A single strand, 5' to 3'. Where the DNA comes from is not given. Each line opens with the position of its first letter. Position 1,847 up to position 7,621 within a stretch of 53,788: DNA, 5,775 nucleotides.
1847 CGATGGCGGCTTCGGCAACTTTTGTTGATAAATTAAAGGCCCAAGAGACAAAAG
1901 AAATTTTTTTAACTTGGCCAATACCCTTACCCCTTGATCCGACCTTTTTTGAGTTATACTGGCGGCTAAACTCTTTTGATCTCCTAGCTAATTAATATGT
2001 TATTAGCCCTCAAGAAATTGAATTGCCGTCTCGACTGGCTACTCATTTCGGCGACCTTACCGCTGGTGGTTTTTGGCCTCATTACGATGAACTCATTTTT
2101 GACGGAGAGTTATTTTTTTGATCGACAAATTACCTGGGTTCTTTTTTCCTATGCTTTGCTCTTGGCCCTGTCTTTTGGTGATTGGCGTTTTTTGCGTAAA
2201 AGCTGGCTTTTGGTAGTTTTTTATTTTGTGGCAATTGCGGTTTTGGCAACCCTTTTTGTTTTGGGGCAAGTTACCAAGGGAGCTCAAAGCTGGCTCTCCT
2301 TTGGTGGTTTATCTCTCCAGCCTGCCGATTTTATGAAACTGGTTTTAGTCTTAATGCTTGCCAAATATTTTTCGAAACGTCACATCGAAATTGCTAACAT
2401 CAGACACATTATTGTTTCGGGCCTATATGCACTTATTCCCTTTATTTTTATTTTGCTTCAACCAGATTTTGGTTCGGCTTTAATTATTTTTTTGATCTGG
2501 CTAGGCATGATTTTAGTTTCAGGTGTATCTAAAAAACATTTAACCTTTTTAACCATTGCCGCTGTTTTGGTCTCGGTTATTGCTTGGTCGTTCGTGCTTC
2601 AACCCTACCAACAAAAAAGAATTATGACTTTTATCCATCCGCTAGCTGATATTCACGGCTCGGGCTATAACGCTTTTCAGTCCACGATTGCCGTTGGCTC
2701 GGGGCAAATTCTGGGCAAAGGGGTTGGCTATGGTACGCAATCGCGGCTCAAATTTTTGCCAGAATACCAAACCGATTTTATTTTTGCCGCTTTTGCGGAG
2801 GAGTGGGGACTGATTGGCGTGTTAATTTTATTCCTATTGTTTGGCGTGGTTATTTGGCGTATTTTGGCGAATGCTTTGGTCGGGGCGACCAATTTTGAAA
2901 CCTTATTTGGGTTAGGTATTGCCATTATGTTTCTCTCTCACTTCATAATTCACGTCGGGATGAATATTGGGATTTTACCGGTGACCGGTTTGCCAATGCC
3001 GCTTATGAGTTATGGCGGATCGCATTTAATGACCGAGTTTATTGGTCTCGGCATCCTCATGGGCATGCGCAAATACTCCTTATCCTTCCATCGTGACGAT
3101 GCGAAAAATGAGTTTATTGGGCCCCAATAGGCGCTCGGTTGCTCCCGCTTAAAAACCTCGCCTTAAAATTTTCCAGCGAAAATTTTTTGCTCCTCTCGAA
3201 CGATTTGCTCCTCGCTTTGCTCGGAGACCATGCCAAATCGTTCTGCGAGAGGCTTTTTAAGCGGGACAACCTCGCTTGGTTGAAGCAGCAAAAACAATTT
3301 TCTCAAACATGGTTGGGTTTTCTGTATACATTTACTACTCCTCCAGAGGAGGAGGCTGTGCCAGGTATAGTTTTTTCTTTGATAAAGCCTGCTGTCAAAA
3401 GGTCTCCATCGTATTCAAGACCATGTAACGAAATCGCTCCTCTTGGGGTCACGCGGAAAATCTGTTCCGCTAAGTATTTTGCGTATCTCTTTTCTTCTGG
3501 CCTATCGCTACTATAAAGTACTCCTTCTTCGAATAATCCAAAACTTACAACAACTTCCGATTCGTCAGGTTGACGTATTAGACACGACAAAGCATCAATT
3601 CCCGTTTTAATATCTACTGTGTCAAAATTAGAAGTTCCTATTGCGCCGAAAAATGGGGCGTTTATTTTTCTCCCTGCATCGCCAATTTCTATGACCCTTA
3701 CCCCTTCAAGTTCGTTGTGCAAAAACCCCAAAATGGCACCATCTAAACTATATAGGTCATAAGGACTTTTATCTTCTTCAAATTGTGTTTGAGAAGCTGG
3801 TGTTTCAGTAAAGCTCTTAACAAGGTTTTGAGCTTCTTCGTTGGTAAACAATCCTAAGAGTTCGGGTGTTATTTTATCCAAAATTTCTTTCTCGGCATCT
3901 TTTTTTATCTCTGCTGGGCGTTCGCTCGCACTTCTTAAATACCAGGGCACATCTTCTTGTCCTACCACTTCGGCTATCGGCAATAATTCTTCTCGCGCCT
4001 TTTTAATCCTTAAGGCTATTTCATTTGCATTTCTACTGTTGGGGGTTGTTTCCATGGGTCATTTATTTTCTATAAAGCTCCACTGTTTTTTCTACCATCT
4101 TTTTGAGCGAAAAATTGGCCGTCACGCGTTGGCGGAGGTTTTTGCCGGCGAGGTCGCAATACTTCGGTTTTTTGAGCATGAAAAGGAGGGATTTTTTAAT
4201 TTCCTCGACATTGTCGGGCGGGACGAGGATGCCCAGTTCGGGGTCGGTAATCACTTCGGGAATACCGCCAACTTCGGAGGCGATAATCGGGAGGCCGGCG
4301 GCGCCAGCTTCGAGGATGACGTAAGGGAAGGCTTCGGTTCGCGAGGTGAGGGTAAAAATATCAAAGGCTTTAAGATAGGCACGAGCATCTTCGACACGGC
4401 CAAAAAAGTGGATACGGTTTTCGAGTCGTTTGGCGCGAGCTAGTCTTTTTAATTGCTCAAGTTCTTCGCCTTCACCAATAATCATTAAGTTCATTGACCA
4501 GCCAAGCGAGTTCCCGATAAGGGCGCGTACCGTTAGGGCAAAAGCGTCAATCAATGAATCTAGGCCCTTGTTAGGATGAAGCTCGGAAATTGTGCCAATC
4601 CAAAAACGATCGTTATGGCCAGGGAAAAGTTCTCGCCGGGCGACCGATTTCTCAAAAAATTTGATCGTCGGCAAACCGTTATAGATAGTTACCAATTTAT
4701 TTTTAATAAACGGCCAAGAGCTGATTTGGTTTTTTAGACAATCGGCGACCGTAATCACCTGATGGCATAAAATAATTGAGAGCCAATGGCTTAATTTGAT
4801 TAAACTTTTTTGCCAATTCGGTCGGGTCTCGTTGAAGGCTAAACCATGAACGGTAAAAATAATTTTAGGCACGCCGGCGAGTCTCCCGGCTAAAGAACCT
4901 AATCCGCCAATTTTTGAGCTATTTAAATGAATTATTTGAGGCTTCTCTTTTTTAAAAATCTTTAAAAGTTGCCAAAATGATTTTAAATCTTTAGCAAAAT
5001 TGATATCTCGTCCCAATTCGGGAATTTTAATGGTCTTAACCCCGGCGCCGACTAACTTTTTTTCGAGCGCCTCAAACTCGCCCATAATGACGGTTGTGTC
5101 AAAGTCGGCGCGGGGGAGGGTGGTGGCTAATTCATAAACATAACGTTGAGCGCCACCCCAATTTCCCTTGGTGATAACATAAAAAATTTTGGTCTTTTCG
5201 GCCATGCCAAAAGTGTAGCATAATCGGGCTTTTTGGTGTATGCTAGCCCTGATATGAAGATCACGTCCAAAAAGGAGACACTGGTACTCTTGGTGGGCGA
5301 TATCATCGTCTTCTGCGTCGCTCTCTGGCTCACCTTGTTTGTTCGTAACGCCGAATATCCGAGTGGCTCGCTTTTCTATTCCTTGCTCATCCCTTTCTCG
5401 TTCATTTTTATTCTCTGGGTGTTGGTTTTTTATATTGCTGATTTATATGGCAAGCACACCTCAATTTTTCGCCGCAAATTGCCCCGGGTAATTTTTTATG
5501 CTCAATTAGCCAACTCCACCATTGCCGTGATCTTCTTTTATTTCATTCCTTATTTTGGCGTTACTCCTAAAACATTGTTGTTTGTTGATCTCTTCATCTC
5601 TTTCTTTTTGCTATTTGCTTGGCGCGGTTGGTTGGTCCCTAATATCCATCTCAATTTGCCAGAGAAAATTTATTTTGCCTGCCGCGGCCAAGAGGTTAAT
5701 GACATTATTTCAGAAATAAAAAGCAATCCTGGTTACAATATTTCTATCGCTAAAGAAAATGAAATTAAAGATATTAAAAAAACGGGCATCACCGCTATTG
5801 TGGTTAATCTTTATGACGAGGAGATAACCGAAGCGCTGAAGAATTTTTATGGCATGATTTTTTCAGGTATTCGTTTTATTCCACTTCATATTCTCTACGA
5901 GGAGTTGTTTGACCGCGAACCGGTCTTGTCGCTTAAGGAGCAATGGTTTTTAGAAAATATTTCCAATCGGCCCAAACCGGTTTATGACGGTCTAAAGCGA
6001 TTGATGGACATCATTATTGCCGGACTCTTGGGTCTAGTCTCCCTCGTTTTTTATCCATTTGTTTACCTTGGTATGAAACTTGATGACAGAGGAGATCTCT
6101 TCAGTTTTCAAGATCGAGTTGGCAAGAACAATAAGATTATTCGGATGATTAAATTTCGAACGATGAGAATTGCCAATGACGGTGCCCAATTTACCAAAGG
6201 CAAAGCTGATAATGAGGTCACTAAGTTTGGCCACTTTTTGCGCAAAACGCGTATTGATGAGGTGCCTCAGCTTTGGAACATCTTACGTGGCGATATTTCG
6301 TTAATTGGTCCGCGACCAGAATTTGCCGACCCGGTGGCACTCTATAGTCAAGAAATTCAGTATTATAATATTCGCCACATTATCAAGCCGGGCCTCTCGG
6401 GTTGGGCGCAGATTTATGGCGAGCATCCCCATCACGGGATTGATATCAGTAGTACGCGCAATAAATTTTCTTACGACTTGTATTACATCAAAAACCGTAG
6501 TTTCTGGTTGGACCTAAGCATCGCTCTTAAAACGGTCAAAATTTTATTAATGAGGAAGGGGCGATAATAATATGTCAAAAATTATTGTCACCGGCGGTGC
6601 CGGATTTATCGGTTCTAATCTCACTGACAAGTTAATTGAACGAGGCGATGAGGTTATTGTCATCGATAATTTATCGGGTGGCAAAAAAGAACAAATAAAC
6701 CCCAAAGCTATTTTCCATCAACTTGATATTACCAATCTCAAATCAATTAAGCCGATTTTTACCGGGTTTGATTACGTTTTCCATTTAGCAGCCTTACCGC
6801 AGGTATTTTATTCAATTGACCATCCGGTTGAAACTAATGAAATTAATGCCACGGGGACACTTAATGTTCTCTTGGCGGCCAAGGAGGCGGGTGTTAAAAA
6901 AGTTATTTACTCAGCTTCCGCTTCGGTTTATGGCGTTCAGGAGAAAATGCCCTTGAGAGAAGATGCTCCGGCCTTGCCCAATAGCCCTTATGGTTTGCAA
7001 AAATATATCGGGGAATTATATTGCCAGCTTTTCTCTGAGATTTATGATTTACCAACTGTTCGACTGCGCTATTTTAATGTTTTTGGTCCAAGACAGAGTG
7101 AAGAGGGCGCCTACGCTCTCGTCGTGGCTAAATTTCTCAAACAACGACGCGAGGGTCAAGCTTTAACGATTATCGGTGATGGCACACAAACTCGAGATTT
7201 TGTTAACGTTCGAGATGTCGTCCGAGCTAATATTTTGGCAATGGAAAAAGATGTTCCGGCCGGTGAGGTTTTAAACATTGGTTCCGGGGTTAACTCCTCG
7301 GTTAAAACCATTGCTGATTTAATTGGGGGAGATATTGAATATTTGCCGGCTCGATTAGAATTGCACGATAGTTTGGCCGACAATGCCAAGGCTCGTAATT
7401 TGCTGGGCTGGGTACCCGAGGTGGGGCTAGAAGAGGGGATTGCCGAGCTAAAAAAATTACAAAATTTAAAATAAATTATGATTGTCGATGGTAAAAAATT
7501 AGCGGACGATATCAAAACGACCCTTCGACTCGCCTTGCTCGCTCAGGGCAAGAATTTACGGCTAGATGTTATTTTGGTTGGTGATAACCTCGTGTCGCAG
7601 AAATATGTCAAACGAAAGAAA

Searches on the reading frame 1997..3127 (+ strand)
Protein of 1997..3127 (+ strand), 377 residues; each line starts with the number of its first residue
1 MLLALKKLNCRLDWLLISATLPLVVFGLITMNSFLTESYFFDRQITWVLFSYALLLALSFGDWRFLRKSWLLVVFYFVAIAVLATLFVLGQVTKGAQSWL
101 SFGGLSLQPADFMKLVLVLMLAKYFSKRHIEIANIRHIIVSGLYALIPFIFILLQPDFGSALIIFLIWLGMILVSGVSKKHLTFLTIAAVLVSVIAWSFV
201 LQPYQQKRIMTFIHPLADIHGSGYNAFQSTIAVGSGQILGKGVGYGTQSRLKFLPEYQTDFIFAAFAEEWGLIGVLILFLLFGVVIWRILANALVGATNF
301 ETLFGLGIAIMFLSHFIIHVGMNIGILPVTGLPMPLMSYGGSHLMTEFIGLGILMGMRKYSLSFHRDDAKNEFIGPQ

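Call 67: search_protein_families(library=pfam, proteins=[window:1997-3127:+], max_evalue=0.00001)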
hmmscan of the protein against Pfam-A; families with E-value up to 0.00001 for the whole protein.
window:1997-3127:+ (377 aa): 1 family
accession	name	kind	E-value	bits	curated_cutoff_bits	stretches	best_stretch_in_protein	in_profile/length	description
PF01098.24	FTSW_RODA_SPOVE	-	2.6e-88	296.9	26.4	1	23-359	16-352/356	Cell cycle protein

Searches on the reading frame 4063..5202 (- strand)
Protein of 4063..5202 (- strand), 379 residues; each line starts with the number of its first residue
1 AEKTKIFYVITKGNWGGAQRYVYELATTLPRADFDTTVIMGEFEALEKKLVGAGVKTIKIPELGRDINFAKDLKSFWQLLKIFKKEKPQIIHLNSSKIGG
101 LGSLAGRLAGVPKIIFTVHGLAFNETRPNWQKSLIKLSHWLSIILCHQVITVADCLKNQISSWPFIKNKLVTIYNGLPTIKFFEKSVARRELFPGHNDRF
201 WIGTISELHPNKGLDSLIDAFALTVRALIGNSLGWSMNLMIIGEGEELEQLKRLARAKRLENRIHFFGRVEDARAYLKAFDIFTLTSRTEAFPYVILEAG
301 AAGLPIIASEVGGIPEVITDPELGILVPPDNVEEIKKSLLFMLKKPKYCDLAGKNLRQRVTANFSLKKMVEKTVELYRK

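Call 67: search_protein_families(library=pfam, proteins=[window:4063-5202:-], max_evalue=0.00001)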
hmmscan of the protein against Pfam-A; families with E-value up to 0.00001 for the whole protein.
window:4063-5202:- (379 aa): 6 families
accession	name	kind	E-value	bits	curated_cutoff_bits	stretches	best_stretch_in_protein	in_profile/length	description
PF00534.26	Glycos_transf_1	-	3.6e-35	121.5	26.4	1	198-358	14-171/172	Glycosyl transferases group 1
PF13692.12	Glyco_trans_1_4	-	6.1e-33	114.5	27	1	201-344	3-141/142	Glycosyl transferases group 1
PF13439.12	Glyco_transf_4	-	1.2e-22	81.2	28.5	1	15-179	1-168/170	Glycosyltransferase Family 4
PF13579.12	Glyco_trans_4_4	-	1.5e-15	58.3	29.7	1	16-176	1-158/158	Glycosyl transferase 4-like domain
PF13477.12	Glyco_trans_4_2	-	1.9e-12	47.9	23.4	1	19-137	10-127/139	Glycosyl transferase 4-like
PF20706.3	GT4-conflict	-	6.6e-07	29.1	26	1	209-321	209-323/385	Family 4 Glycosyltransferase in conflict systems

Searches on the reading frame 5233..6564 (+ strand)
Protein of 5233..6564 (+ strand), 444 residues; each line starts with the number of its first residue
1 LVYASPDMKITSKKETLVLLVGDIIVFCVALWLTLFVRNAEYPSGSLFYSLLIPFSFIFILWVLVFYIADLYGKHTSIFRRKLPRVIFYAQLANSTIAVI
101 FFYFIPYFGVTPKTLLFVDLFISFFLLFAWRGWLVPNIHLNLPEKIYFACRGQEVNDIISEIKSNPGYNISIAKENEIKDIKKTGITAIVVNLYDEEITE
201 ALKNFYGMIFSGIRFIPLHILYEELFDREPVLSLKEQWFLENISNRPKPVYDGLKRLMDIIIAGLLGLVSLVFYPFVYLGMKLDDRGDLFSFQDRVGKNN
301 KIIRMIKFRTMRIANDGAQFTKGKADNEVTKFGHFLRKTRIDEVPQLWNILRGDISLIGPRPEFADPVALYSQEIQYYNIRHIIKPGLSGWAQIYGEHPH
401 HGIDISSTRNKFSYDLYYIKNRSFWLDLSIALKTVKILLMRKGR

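Call 67: search_protein_families(library=pfam, proteins=[window:5233-6564:+], max_evalue=0.00001)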
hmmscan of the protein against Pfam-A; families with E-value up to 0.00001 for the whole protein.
window:5233-6564:+ (444 aa): 1 family
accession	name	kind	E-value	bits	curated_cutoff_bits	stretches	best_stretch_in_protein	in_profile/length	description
PF02397.22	Bac_transf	-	7.6e-55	185.6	27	1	255-439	1-178/179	Bacterial sugar transferase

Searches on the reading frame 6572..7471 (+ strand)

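Call 67: search_protein_families(library=pfam, proteins=[window:6572-7471:+], max_evalue=0.00001)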
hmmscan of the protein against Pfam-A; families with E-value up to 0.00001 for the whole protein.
window:6572-7471:+ (300 aa): 7 families
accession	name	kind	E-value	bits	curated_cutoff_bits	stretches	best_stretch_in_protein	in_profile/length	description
PF01370.27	Epimerase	-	4.3e-64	216.6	20.9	1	4-237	1-240/240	NAD dependent epimerase/dehydratase family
PF16363.11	GDP_Man_Dehyd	-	7.4e-56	190.4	27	1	5-292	1-331/332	GDP-mannose 4,6 dehydratase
PF01073.25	3Beta_HSD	-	6.8e-26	91.4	22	1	5-225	1-230/280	3-beta hydroxysteroid dehydrogenase/isomerase family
PF02719.21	Polysacc_synt_2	-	2e-17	63.8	20.2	1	4-245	1-237/293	Polysaccharide biosynthesis protein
PF04321.23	RmlD_sub_bind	-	1.3e-15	57.6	27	1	3-203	2-178/287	RmlD substrate binding domain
PF13460.12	NAD_binding_10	-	2.9e-08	34.2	27.2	1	8-124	1-107/184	NAD(P)H-binding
PF07993.18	NAD_binding_4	-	4.2e-08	33.1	20.1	0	62-213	85-251/258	Male sterility protein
